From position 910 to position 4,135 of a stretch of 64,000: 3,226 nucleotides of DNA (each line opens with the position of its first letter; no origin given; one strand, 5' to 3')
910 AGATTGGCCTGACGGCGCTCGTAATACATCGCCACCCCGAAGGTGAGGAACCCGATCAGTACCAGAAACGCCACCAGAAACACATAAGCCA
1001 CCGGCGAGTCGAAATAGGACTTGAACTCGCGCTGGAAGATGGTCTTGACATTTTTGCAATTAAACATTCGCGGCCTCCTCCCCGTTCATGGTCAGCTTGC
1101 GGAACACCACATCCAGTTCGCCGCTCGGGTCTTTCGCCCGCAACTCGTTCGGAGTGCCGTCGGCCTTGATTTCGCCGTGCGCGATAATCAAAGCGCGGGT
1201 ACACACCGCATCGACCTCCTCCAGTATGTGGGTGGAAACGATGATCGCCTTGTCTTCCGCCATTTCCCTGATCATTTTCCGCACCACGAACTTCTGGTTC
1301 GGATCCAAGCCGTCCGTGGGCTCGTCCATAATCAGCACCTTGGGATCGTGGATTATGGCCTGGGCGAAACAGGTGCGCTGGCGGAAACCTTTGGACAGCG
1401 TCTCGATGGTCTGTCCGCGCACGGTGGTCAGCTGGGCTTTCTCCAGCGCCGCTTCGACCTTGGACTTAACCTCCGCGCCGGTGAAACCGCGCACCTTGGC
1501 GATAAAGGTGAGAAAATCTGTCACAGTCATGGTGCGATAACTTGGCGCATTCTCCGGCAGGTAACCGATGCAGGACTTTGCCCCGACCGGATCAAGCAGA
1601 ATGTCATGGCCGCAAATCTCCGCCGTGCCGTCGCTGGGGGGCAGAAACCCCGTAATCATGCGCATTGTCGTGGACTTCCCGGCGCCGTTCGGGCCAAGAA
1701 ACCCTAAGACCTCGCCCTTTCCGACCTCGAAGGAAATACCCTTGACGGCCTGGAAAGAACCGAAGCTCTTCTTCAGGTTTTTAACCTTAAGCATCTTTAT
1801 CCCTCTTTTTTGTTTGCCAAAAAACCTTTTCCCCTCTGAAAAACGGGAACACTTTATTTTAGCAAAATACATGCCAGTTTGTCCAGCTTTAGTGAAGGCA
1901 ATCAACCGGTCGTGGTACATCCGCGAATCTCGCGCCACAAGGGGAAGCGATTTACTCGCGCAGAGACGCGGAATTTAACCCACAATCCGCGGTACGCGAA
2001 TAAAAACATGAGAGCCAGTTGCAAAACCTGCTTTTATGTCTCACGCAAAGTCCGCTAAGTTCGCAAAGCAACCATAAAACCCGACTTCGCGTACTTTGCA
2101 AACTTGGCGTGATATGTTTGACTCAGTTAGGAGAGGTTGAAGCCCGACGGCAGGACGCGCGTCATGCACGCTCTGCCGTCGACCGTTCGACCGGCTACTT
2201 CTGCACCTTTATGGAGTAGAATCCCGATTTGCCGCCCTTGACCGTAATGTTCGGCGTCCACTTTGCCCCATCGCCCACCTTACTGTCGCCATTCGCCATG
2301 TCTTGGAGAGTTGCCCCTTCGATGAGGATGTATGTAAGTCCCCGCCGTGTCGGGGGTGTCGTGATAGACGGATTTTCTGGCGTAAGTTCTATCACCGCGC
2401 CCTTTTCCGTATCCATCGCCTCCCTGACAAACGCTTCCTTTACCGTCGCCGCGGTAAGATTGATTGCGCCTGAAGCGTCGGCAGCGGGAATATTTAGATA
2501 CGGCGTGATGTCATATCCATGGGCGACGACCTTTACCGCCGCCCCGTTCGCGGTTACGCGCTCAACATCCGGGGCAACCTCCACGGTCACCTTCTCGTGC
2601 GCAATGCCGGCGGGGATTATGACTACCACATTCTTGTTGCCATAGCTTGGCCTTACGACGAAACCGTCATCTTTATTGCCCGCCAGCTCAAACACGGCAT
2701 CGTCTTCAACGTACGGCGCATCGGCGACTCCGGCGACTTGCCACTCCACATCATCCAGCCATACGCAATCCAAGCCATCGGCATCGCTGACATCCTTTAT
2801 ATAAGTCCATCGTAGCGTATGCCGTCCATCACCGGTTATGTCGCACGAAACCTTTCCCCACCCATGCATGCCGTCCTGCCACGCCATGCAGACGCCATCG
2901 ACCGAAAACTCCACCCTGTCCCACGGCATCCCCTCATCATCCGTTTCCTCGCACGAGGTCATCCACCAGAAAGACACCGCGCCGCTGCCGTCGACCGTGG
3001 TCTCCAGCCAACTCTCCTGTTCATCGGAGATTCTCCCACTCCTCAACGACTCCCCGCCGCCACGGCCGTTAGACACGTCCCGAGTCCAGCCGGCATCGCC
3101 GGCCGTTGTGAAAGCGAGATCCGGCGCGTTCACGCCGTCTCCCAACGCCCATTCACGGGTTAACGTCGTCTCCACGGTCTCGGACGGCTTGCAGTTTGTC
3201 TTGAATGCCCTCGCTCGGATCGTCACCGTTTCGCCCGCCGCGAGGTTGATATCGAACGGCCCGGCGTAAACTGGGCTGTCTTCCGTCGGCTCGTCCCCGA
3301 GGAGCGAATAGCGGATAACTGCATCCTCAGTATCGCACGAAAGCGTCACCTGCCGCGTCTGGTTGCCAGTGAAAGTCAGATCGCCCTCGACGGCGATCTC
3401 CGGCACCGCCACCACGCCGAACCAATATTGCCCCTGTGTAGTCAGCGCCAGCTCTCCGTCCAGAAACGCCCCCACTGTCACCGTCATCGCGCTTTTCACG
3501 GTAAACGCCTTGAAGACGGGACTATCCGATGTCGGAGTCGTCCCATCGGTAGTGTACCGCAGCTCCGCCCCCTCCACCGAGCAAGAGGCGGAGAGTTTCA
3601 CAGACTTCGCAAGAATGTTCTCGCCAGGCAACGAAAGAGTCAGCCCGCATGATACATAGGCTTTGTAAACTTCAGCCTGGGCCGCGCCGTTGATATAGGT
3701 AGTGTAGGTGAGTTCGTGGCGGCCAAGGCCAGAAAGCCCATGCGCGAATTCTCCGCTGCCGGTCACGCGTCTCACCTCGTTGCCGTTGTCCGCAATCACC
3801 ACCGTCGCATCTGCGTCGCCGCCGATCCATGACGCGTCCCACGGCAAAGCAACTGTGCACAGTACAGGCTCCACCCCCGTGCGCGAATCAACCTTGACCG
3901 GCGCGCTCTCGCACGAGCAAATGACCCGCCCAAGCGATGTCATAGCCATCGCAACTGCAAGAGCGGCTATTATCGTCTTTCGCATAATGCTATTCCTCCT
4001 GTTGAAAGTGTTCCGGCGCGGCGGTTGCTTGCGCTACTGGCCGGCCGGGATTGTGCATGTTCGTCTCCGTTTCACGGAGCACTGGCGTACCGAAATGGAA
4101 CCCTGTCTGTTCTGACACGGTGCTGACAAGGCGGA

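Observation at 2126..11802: Perfect 42-bp direct repeats bracket a 9.6-kb lower-GC block containing the DGR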

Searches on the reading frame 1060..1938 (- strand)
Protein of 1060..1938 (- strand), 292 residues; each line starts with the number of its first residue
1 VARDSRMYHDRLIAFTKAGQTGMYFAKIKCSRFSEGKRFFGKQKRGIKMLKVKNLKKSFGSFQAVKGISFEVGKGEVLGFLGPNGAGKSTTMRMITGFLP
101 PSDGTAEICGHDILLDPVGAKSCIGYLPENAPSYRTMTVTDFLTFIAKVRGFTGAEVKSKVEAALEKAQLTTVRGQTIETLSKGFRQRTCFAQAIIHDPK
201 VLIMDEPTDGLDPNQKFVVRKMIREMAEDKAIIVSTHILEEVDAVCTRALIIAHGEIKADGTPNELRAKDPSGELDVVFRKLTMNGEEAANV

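Call 9: search_protein_families(library=pfam, proteins=[window:1060-1938:-], max_evalue=0.01)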
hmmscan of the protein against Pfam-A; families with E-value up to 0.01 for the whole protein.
window:1060-1938:- (292 aa): 6 families
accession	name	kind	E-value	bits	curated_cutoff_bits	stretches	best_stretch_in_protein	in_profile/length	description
PF00005.33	ABC_tran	-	6.2e-29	101.8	25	1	66-208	2-136/137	ABC transporter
PF13304.12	AAA_21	-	1.4e-08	35.6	27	1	176-243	233-304/304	AAA domain, putative AbiEii toxin, Type IV TA system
PF13175.12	AAA_15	-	0.00055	20.1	32.1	0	193-237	323-369/374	AAA ATPase domain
PF13476.12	AAA_23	-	0.0022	19.1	27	1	57-96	5-40/201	AAA domain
PF13514.12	AAA_27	-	0.0095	16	22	0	57-99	9-50/206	AAA domain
PF02463.25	SMC_N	-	0.0098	15.8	40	0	200-240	160-200/220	RecF/RecN/SMC N terminal domain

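Call 25: find_encoding_contigs(protein=window:1060-1794:-, flank=10000, max_places=10)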
Protein window:1060-1794:- (244 aa): 5 contigs read that carry it; 4 places shown.
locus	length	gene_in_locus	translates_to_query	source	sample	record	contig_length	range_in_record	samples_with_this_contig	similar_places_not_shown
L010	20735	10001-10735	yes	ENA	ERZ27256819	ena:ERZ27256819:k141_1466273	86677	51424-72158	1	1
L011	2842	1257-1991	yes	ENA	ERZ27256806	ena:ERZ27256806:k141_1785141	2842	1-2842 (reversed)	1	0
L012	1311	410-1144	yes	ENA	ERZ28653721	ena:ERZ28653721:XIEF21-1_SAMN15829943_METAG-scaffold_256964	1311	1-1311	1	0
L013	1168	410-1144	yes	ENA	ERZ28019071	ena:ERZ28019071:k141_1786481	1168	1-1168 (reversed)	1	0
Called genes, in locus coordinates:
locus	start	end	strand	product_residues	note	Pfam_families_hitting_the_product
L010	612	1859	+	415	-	-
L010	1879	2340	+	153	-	-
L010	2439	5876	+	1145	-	PF09479:Flg_new, PF03781:FGE-sulfatase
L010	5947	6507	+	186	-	PF00570:HRDC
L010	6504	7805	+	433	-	PF00078:RVT_1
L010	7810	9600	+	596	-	PF13287:Fn3_assoc (weak), PF13290:CHB_HEX_C_1, PF13287:Fn3_assoc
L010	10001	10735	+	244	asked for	PF00005:ABC_tran, PF13304:AAA_21 (weak)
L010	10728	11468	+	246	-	PF01061:ABC2_membrane (weak), PF12679:ABC2_membrane_2, PF12730:ABC2_membrane_4 (weak), PF13346:ABC2_membrane_5 (weak), PF12698:ABC2_membrane_3 (weak)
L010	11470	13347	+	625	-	PF23357:DUF7088, PF09822:ABC_transp_aux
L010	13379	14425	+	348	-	PF14238:DUF4340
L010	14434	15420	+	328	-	PF05496:RuvB_N (faint), PF20030:bpMoxR, PF00004:AAA (faint), PF07726:AAA_3, PF07728:AAA_5, PF17863:AAA_lid_2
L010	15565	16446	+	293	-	PF01882:DUF58, PF05762:VWA_CoxE (weak), PF13519:VWA_2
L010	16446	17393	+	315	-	-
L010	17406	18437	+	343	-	PF06707:DUF1194 (weak), PF00092:VWA, PF13519:VWA_2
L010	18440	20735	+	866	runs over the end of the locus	-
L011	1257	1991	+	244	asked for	PF00005:ABC_tran, PF13304:AAA_21 (weak)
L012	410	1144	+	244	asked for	PF00005:ABC_tran, PF13304:AAA_21 (weak)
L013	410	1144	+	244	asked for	PF00005:ABC_tran, PF13304:AAA_21 (weak)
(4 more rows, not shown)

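Call 33: find_related_loci(query=window:1060-1794:-, collection=genome_contigs, flank=10000)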
Query window:1060-1794:- (244 aa) in genome_contigs; peptide patterns used: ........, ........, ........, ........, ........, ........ (x = any residue, [..] = any of these).
599 stretches matched a pattern (row limit reached: there are more); 539 encode a relative of the query (tblastn E <= 1e-3); the best 80 are kept; 80 distinct loci.
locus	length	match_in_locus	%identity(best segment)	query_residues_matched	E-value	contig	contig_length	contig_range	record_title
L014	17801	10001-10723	83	1-241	1e-137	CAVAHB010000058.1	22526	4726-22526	Faecalibacterium sp. CAG:74 isolate H07660-L1_cleanbin_000019 genome assembly, contig: Spades_H07660-L1_contig_741, whol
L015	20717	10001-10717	83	1-239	2e-136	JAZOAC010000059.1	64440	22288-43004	MAG: Kiritimatiellia bacterium isolate T1900044764_TS20190230.MAGScoT_cleanbin_000043 SGB_2394_k141_24997, whole genome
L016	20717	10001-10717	82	1-239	6e-136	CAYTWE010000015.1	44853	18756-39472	MAG TPA_asm: uncultured Lentisphaeraceae bacterium isolate SRP350583_co2_409 genome assembly, contig: NODE_1010_length_4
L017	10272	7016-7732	80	1-239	3e-132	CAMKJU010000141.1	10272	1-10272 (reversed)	MAG: uncultured Lentisphaerae bacterium isolate SRR12081301_bin.91_metaWRAP_v1.3_MAG genome assembly, contig: ERZ1228976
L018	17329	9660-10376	81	1-239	2e-131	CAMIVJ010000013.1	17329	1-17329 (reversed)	MAG: uncultured bacterium isolate SRR12081293_bin.97_metaWRAP_v1.3_MAG genome assembly, contig: ERZ12289773.4821, whole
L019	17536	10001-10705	80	1-235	8e-132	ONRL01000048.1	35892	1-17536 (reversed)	uncultured Lentisphaerae bacterium isolate RUG572 genome assembly, contig: scaffold_3202, whole genome shotgun sequence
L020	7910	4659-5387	77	1-244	8e-130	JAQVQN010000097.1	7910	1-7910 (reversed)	MAG: Kiritimatiellae bacterium isolate STF1_228 NODE_31996_length_7910_cov_3.286779_Sandtown_F1, whole genome shotgun se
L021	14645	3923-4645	79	1-241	3e-129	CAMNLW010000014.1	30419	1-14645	MAG: uncultured Verrucomicrobia bacterium isolate SRR873596_bin.102_metaWRAP_v1.3_MAG genome assembly, contig: NODE.3082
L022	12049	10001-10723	79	1-240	3e-129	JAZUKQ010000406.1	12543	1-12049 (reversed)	MAG: Kiritimatiellia bacterium isolate T1900045248_TH20190018.MAGScoT_cleanbin_000053 SGB_5700_k141_663582, whole genome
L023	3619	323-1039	80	1-239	1e-131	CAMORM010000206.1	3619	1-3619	MAG: uncultured Verrucomicrobia bacterium isolate SRR873601_bin.173_metaWRAP_v1.3_MAG genome assembly, contig: NODE_8963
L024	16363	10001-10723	77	1-242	5e-128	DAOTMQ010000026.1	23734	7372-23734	MAG TPA_asm: Kiritimatiellia bacterium isolate AMR_MDS_2917 NODE_2494_length_23734_cov_10.048820, whole genome shotgun s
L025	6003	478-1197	79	1-241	2e-127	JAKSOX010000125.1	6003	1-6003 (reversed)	MAG: Kiritimatiellia bacterium isolate Horse_feces188 MAG188_125, whole genome shotgun sequence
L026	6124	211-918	79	1-236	3e-127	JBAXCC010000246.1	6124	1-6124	MAG: bacterium isolate ELA183 MAG183_246, whole genome shotgun sequence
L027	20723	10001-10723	76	1-241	3e-126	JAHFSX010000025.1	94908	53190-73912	MAG: Verrucomicrobia bacterium isolate nzgw607 NODE_122_length_94909_cov_5.463181, whole genome shotgun sequence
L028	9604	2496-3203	77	1-236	1e-125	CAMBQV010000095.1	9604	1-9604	MAG: Akkermansia muciniphila isolate MiH-14oct19-68 genome assembly, contig: MiH-14oct19-C15349, whole genome shotgun se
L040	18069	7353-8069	73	1-238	5e-116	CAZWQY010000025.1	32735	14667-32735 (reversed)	MAG TPA_asm: uncultured Lentisphaeraceae bacterium isolate binchicken_co370_218 genome assembly, contig: NODE_1555_lengt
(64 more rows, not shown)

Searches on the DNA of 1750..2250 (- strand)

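Call 30: search_rna_families(source=window, start=1750, end=2250, threshold=evalue, max_evalue=5)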
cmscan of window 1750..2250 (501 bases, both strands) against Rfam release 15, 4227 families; matches with E-value up to 5: 4.
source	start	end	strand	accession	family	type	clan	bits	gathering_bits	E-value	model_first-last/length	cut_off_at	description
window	2042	2111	-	RF03743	MIR7696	Gene; miRNA;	-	24.3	83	0.03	1-88/88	no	MIR7696 microRNA precursor family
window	2042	2111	+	RF03743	MIR7696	Gene; miRNA;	-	18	83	1.2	1-88/88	no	MIR7696 microRNA precursor family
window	1775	1860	+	RF02345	ar15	Gene; sRNA;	CL00108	13.3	40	4.4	1-112/112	no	Alphaproteobacterial ar15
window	1750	1870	-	RF02417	VR-RNA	Gene; sRNA;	-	12.1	100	4.3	1-119/397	3'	VR-RNA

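Call 67: search_dna_similar(query=window:2100-2210:-, collection=phages, mode=distant, max_evalue=0.01)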
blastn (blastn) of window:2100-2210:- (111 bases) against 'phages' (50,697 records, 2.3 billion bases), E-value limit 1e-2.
No match.

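Call 68: search_dna_similar(query=window:2100-2210:-, collection=plasmids, mode=distant, max_evalue=0.01)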
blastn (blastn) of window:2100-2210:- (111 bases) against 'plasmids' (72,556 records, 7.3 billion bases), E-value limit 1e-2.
No match.

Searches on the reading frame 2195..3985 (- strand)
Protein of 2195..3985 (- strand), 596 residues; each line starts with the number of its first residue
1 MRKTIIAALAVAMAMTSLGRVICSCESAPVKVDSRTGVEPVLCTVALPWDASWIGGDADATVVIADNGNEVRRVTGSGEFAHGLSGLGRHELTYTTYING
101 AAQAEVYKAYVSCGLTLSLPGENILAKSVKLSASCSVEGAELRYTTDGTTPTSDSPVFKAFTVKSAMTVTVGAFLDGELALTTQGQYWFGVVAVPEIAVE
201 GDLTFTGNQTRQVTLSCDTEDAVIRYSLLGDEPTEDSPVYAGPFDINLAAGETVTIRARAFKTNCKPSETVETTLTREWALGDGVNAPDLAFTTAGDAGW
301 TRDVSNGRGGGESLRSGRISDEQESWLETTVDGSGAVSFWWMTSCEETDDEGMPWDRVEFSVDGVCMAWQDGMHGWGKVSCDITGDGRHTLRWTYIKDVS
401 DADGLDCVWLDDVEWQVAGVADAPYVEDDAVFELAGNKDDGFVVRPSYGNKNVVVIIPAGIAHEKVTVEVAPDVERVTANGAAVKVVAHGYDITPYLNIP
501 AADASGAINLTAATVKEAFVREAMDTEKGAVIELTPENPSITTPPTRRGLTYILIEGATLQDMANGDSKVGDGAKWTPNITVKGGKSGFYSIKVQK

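Call 9: search_protein_families(library=pfam, proteins=[window:2195-3985:-], max_evalue=0.01)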
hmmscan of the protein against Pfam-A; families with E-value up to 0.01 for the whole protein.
window:2195-3985:- (596 aa): 2 families
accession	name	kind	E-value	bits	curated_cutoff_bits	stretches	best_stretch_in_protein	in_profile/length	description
PF13290.12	CHB_HEX_C_1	-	1.5e-25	89.4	22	2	208-271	7-66/67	Chitobiase/beta-hexosaminidase C-terminal domain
PF13287.12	Fn3_assoc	-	1.8e-18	66.8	23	2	213-274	1-58/59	Fn3 associated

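Call 11: find_encoding_contigs(protein=window:2195-3985:-, flank=10000, max_places=10)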
Protein window:2195-3985:- (596 aa): 3 contigs read that carry it; 2 places shown.
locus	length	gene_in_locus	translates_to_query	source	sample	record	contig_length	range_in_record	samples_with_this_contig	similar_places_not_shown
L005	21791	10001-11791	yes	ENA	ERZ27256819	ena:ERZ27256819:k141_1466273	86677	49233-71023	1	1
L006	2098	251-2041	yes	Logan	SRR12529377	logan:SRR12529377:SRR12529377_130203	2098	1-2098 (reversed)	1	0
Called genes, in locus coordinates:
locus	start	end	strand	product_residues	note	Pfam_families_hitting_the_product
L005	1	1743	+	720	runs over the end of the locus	PF14498:Glyco_hyd_65N_2, PF22124:Glyco_hydro_95_cat, PF21307:Glyco_hydro_95_C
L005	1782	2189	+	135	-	-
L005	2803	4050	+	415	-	-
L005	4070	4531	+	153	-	-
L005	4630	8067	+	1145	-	PF09479:Flg_new, PF03781:FGE-sulfatase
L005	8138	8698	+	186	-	PF00570:HRDC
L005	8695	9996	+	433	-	PF00078:RVT_1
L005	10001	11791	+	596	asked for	PF13287:Fn3_assoc (weak), PF13290:CHB_HEX_C_1, PF13287:Fn3_assoc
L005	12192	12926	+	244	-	PF00005:ABC_tran, PF13304:AAA_21 (weak)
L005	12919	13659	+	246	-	PF01061:ABC2_membrane (weak), PF12679:ABC2_membrane_2, PF12730:ABC2_membrane_4 (weak), PF13346:ABC2_membrane_5 (weak), PF12698:ABC2_membrane_3 (weak)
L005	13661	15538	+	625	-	PF23357:DUF7088, PF09822:ABC_transp_aux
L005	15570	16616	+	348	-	PF14238:DUF4340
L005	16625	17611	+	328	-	PF05496:RuvB_N (faint), PF20030:bpMoxR, PF00004:AAA (faint), PF07726:AAA_3, PF07728:AAA_5, PF17863:AAA_lid_2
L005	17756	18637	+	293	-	PF01882:DUF58, PF05762:VWA_CoxE (weak), PF13519:VWA_2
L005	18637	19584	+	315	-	-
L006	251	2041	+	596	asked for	PF13287:Fn3_assoc (weak), PF13290:CHB_HEX_C_1, PF13287:Fn3_assoc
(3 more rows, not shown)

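Call 45: search_protein_families(library=padloc, proteins=[window:2195-3985:-], max_evalue=0.1)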
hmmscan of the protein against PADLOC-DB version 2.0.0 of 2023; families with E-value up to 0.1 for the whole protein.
window:2195-3985:- (596 aa): 0 families

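Call 46: search_protein_families(library=phrogs, proteins=[window:2195-3985:-], max_evalue=0.01)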
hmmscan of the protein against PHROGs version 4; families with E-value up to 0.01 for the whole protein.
window:2195-3985:- (596 aa): 0 families

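Call 72: search_protein_families(library=ncbifam, proteins=[window:2195-3985:-], max_evalue=0.01)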
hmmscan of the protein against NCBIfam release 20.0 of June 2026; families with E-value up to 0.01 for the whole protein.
window:2195-3985:- (596 aa): 0 families
